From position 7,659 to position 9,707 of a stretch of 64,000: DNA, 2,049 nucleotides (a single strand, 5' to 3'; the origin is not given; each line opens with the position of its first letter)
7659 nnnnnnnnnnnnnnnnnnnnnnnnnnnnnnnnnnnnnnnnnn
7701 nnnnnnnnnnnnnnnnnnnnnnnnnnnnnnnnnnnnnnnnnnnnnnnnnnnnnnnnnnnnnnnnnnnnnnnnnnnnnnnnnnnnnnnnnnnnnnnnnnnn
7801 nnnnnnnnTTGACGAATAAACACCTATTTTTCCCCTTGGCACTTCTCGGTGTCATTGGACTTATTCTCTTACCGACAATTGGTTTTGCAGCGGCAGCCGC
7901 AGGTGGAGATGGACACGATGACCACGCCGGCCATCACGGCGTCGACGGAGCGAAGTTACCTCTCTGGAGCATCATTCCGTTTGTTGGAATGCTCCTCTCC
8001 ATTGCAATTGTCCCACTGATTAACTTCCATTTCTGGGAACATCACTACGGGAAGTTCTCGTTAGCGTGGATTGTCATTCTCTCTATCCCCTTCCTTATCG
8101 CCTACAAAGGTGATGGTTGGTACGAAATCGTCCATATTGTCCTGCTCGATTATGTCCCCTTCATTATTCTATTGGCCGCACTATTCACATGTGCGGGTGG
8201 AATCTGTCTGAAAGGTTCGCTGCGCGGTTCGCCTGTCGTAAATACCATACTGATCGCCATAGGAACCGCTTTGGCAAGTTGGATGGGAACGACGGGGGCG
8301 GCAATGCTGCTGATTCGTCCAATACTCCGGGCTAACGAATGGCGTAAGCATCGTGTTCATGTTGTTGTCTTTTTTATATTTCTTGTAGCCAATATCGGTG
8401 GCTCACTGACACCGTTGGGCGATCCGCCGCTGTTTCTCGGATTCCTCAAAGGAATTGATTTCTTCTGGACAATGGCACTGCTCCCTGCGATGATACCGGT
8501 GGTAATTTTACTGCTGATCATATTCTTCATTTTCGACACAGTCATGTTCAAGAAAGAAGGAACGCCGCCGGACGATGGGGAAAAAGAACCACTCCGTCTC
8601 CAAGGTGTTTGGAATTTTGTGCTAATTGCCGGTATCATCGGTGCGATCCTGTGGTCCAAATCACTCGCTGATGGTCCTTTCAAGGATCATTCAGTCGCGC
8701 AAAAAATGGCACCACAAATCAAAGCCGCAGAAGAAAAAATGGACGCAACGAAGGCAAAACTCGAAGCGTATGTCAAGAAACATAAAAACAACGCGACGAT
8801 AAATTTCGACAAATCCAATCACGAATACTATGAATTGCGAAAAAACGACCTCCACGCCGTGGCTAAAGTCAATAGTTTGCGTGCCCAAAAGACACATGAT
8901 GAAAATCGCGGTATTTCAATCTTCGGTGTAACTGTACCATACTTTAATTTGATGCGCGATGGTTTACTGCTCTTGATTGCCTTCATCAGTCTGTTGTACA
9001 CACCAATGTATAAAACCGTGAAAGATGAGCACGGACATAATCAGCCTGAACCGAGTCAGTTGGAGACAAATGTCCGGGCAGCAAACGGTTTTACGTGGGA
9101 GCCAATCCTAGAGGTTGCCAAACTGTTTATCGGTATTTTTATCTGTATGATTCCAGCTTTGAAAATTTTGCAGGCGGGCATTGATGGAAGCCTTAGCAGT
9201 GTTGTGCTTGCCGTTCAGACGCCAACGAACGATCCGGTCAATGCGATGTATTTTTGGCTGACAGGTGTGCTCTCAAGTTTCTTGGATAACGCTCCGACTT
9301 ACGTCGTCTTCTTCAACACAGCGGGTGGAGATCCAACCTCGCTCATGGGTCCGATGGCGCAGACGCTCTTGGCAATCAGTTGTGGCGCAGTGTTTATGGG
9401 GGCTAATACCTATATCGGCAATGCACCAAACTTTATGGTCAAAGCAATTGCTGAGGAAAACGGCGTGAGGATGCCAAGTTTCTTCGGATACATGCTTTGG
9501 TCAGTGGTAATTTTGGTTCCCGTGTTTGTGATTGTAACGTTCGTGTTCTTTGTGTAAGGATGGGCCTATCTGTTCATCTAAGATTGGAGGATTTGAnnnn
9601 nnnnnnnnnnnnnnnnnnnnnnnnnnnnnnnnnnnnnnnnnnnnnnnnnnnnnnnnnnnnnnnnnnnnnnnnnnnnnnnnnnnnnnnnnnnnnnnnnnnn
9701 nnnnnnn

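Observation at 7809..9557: NhaD/ArsB-superfamily permease encoded between nuoM and nuoN, with His-rich N-terminus and a coiled-coil insert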

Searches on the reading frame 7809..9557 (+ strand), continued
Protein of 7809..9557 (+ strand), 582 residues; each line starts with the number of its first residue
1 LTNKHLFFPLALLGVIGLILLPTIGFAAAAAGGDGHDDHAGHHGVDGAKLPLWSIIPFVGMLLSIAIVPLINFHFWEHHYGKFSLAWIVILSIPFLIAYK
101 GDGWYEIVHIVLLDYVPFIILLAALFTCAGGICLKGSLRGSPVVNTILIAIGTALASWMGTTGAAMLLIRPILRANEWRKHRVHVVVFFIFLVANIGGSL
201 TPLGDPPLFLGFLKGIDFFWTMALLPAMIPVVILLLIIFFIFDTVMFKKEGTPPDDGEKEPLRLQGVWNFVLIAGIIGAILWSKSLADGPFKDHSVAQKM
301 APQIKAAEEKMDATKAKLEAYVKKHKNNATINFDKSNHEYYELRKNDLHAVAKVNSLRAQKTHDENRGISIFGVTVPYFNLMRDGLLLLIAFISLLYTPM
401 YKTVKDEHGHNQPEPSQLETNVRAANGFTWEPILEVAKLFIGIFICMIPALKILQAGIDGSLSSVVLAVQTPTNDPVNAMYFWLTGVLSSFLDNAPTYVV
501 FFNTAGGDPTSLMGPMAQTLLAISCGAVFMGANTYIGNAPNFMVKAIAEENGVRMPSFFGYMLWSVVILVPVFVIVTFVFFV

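Call 69: search_protein_families(library=pfam, proteins=[P0112, P0127, P0133, P0148, P0149, P0223, P0244, P0123, P0168], max_evalue=0.01)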
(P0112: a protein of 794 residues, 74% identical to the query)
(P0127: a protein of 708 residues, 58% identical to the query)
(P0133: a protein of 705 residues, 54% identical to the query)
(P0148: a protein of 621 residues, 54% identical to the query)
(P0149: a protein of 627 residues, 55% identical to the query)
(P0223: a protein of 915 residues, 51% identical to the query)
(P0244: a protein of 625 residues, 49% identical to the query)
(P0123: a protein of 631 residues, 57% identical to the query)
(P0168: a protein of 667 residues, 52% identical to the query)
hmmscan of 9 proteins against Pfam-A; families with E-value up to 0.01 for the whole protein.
P0112 (794 aa): 2 families
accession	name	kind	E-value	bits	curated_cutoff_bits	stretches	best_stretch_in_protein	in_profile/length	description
PF16980.11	CitMHS_2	-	2.8e-179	596.9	25.7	2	263-501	3-247/448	Putative citrate transport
PF03600.22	CitMHS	-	1.2e-14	54.6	31.9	2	354-713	74-311/336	Citrate transporter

P0127 (708 aa): 18 families
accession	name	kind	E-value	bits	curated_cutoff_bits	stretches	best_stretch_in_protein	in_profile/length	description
PF16980.11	CitMHS_2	-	9.4e-189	628.1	25.7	1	268-707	3-448/448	Putative citrate transport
PF00515.34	TPR_1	-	8.1e-36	120.8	27.8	5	172-205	1-34/34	Tetratricopeptide repeat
PF07719.23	TPR_2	-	1.1e-31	106.7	27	5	140-170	3-33/34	Tetratricopeptide repeat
PF13414.12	TPR_11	-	1.8e-30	104.8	26.8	5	116-152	6-42/42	TPR repeat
PF13181.12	TPR_8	-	2e-23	80.9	25.7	2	72-102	3-33/34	Tetratricopeptide repeat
PF13431.12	TPR_17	-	9.8e-18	63.3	24.4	2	94-125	3-34/34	Tetratricopeptide repeat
PF13432.12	TPR_16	-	5.3e-14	52.8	32.7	2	78-136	5-63/65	Tetratricopeptide repeat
PF13428.12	TPR_14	-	7.7e-14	51.3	23.5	2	71-112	2-43/44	Tetratricopeptide repeat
PF13371.12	TPR_9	-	5.2e-13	49.3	35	2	147-208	4-65/73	Tetratricopeptide repeat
PF13424.12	TPR_12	-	1.2e-11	45.1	30.1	3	106-169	5-76/77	Tetratricopeptide repeat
PF14559.12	TPR_19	-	1.3e-09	38.6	25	3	82-132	3-53/68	Tetratricopeptide repeat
PF03600.22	CitMHS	-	1.3e-09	38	31.9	1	294-630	8-313/336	Citrate transporter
PF13429.12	TPR_15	-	1.7e-07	31.4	26.2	0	69-134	112-176/280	Tetratricopeptide repeat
PF12569.14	NatA_aux_su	-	3.1e-07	30.1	33.3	1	72-135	194-257/515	N-terminal acetyltransferase A, auxiliary subunit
PF17874.7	TPR_MalT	-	4e-06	26.8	45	1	45-166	15-150/336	MalT-like TPR region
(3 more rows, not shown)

P0133 (705 aa): 3 families
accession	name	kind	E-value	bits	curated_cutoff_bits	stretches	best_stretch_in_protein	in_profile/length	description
PF16980.11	CitMHS_2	-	1.1e-183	611.4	25.7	1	33-477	2-447/448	Putative citrate transport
PF03600.22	CitMHS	-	5.4e-15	55.8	31.9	2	66-402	12-314/336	Citrate transporter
PF00691.25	OmpA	-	8.1e-13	49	27.2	1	589-684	2-88/98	OmpA family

P0148 (621 aa): 2 families
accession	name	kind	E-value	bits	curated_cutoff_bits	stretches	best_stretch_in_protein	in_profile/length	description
PF16980.11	CitMHS_2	-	1.2e-152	509.2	25.7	2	220-615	38-448/448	Putative citrate transport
PF03600.22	CitMHS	-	2.2e-12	47.2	31.9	2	285-556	83-331/336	Citrate transporter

P0149 (627 aa): 3 families
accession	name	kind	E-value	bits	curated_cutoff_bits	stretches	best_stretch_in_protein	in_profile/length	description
PF16980.11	CitMHS_2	-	1.3e-160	535.4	25.7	1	191-626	5-448/448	Putative citrate transport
PF03600.22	CitMHS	-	1.4e-13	51.2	31.9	1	283-537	80-312/336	Citrate transporter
PF23552.2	ParB_C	-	5e-06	26.3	23.8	1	84-126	4-46/50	ParB dimerisation domain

P0223 (915 aa): 11 families
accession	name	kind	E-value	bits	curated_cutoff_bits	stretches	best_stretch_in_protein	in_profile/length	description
PF16980.11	CitMHS_2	-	5e-128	428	25.7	2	670-914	204-448/448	Putative citrate transport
PF13424.12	TPR_12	-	5.1e-21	75.1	30.1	3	259-316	18-74/77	Tetratricopeptide repeat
PF13374.12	TPR_10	-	2.4e-12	46.9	27.5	0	176-209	1-34/42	Tetratricopeptide repeat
PF24885.1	TPR_NPHP3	-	5.2e-11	42.8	100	2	108-199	116-205/239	Nephrocystin-3 TPR domain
PF03600.22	CitMHS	-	2.7e-10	40.3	31.9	2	426-859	82-336/336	Citrate transporter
PF07719.23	TPR_2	-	1.6e-06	28.2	27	0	177-200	1-24/34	Tetratricopeptide repeat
PF13181.12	TPR_8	-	3.6e-05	24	25.7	0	288-313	2-27/34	Tetratricopeptide repeat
PF00515.34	TPR_1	-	6.7e-05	23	27.8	0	177-203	1-27/34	Tetratricopeptide repeat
PF13176.12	TPR_7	-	0.00085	19.7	27.9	0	184-200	6-22/36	Tetratricopeptide repeat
PF13174.12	TPR_6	-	0.0014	19.6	26.3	0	292-311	5-24/33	Tetratricopeptide repeat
PF17874.7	TPR_MalT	-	0.0065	16.2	45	0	132-206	38-109/336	MalT-like TPR region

P0244 (625 aa): 3 families
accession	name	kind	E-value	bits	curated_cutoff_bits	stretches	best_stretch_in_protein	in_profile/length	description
PF16980.11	CitMHS_2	-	4.4e-133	444.7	25.7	1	193-623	3-447/448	Putative citrate transport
PF03600.22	CitMHS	-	4e-09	36.5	31.9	1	181-544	33-319/336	Citrate transporter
PF04892.17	VanZ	-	0.0049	17.9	30.1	1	52-122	59-121/126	VanZ like family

P0123 (631 aa): 2 families
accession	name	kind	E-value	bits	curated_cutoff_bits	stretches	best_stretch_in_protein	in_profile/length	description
PF16980.11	CitMHS_2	-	2.5e-171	570.7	25.7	2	47-299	5-254/448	Putative citrate transport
PF03600.22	CitMHS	-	2.7e-13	50.2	31.9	1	141-548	75-319/336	Citrate transporter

P0168 (667 aa): 2 families
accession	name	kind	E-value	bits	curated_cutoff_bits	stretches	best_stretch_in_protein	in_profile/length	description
PF16980.11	CitMHS_2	-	2.4e-151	504.8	25.7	2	67-314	9-254/448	Putative citrate transport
PF03600.22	CitMHS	-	1.2e-12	48.1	31.9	2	509-621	79-184/336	Citrate transporter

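Call 72: search_protein_families(library=padloc, proteins=[L013:3804-4235:+, L025:7415-7888:+], max_evalue=0.01)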
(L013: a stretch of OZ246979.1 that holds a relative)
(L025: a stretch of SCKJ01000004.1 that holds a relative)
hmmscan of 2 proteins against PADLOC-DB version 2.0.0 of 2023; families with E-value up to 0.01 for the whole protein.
L013:3804-4235:+ (143 aa): 0 families

L025:7415-7888:+ (157 aa): 0 families

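Call 74: search_protein_families(library=pfam, proteins=[L013:3804-4235:+, L025:7415-7888:+, L081:2432-2680:+], max_evalue=0.001)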
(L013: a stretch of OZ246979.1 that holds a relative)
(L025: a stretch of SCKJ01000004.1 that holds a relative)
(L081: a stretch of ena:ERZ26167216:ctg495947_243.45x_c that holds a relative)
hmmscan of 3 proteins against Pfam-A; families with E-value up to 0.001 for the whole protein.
L013:3804-4235:+ (143 aa): 1 family
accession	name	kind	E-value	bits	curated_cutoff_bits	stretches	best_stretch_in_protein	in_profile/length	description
PF16798.10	DUF5069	-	2.4e-16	60.5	27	1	14-121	9-116/133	Domain of unknown function (DUF5069)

L025:7415-7888:+ (157 aa): 1 family
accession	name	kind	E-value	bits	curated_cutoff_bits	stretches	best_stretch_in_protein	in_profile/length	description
PF00582.32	Usp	-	7e-23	82.2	24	1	1-153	1-141/141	Universal stress protein family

L081:2432-2680:+ (82 aa): 0 families

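Call 77: search_protein_families(library=pfam, proteins=[L026:27-1253:+, L026:1250-2272:+, L026:2265-2858:+, L026:2871-3470:+, L026:3490-4089:+, L026:4100-4909:+, L026:4930-5415:+, L026:5415-5852:+, L026:7411-8283:+, L026:8228-9328:+], max_evalue=0.0001)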
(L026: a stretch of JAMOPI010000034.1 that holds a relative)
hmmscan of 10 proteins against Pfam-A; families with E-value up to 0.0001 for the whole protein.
L026:27-1253:+ (408 aa): 12 families
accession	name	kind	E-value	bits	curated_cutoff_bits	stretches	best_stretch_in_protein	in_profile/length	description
PF01512.22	Complex1_51K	-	2.6e-23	83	31.2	1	102-246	1-149/150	Nuo51 FMN-binding domain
PF13375.12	RnfC_N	-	3.9e-18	65.8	25.6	1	1-78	24-101/101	RnfC Barrel sandwich hybrid domain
PF10531.15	SLBB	-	8.2e-09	35.6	27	1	259-305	1-54/55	SLBB domain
PF13237.11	Fer4_10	-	2.1e-08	34.4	25.5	1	331-387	3-53/53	4Fe-4S dicluster domain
PF00037.32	Fer4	-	3.7e-08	33.3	21.1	1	331-349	2-20/24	4Fe-4S binding domain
PF12838.12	Fer4_7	-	7.2e-07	30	27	1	336-390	1-52/52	4Fe-4S dicluster domain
PF14697.11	Fer4_21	-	7.9e-07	29.6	35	0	318-349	23-53/59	4Fe-4S dicluster domain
PF12797.12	Fer4_2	-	4.8e-06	26.6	24.5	0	332-348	5-21/22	4Fe-4S binding domain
PF12837.12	Fer4_6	-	8.3e-06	26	25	0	330-350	2-22/24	4Fe-4S binding domain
PF13746.11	Fer4_18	-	4.2e-05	24.2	27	0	332-350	56-74/114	4Fe-4S dicluster domain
PF13183.11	Fer4_8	-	4.3e-05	24.4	27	0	335-390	3-68/68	4Fe-4S dicluster domain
PF13187.11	Fer4_9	-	6.5e-05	23.3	27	0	336-389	1-50/52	4Fe-4S dicluster domain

L026:1250-2272:+ (340 aa): 1 family
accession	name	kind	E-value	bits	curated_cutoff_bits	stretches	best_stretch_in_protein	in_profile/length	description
PF03116.20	NQR2_RnfD_RnfE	-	8.8e-79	265.4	27.7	1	8-334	2-296/296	NQR2, RnfD, RnfE family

L026:2265-2858:+ (197 aa): 1 family
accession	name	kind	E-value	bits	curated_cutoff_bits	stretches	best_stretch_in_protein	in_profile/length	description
PF04205.19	FMN_bind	-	8.1e-19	68.5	22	1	98-183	1-77/77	FMN-binding domain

L026:2871-3470:+ (199 aa): 1 family
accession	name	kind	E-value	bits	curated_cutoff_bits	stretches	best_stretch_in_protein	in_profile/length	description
PF02508.19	Rnf-Nqr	-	3.5e-63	213.2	23.8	1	7-188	2-173/174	Rnf-Nqr subunit, membrane protein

L026:3490-4089:+ (199 aa): 1 family
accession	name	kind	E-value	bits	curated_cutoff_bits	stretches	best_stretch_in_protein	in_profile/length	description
PF02508.19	Rnf-Nqr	-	9e-54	182.6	23.8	1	12-197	2-173/174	Rnf-Nqr subunit, membrane protein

L026:4100-4909:+ (269 aa): 12 families
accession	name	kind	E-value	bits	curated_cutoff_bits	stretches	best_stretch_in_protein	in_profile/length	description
PF00037.32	Fer4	-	4.2e-21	74.3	21.1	2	242-264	2-24/24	4Fe-4S binding domain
PF12837.12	Fer4_6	-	1.1e-17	63.4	25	2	166-188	1-23/24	4Fe-4S binding domain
PF13187.11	Fer4_9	-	6.5e-16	58.5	27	2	219-263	2-52/52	4Fe-4S dicluster domain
PF12838.12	Fer4_7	-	2.2e-15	57.3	27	2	219-262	2-52/52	4Fe-4S dicluster domain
PF13237.11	Fer4_10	-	4.2e-15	55.8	25.5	2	218-259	8-53/53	4Fe-4S dicluster domain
PF04060.18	FeS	-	1.3e-11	44.5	23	1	47-78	1-32/33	Putative Fe-S cluster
PF14697.11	Fer4_21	-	2.9e-10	40.5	35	1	143-185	7-52/59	4Fe-4S dicluster domain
PF12797.12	Fer4_2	-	1.3e-08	34.7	24.5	1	166-185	2-21/22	4Fe-4S binding domain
PF25160.1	LdpA_Fe-S-bd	-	9.2e-08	32.2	27.6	1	225-264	9-44/49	LdpA Fe-S cluster-binding domain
PF12798.12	Fer4_3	-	1.2e-07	32.5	27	0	174-188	1-15/15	4Fe-4S binding domain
PF13484.11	Fer4_16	-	8.2e-06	27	30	0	247-264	1-18/66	4Fe-4S double cluster binding domain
PF13183.11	Fer4_8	-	2.2e-05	25.3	27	0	172-188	52-68/68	4Fe-4S dicluster domain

L026:4930-5415:+ (161 aa): 1 family
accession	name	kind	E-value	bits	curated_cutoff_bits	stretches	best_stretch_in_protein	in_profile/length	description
PF00582.32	Usp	-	2.3e-15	57.8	24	1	1-160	1-140/141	Universal stress protein family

L026:5415-5852:+ (145 aa): 1 family
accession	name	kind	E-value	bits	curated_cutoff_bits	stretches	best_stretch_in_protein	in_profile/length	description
PF04246.17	RseC_MucC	-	4.6e-28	98.2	24.4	1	10-139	1-129/130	Positive regulator of sigma(E), RseC/MucC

L026:7411-8283:+ (290 aa): 1 family
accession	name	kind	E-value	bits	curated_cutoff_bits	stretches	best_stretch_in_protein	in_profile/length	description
PF00582.32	Usp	-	1.4e-42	146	24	2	3-141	2-141/141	Universal stress protein family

L026:8228-9328:+ (366 aa): 1 family
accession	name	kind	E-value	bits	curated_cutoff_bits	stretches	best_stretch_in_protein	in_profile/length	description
PF02424.20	ApbE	-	2.2e-70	237.6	25.6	1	80-343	1-258/266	ApbE family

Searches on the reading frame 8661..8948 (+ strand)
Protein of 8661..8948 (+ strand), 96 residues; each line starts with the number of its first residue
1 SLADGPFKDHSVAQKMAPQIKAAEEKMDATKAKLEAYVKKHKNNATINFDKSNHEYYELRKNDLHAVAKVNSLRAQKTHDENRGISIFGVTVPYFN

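Call 69: search_protein_families(library=pfam, proteins=[window:8661-8948:+], max_evalue=0.01)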
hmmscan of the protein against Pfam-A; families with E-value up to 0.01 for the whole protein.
seq(96 aa): 0 families
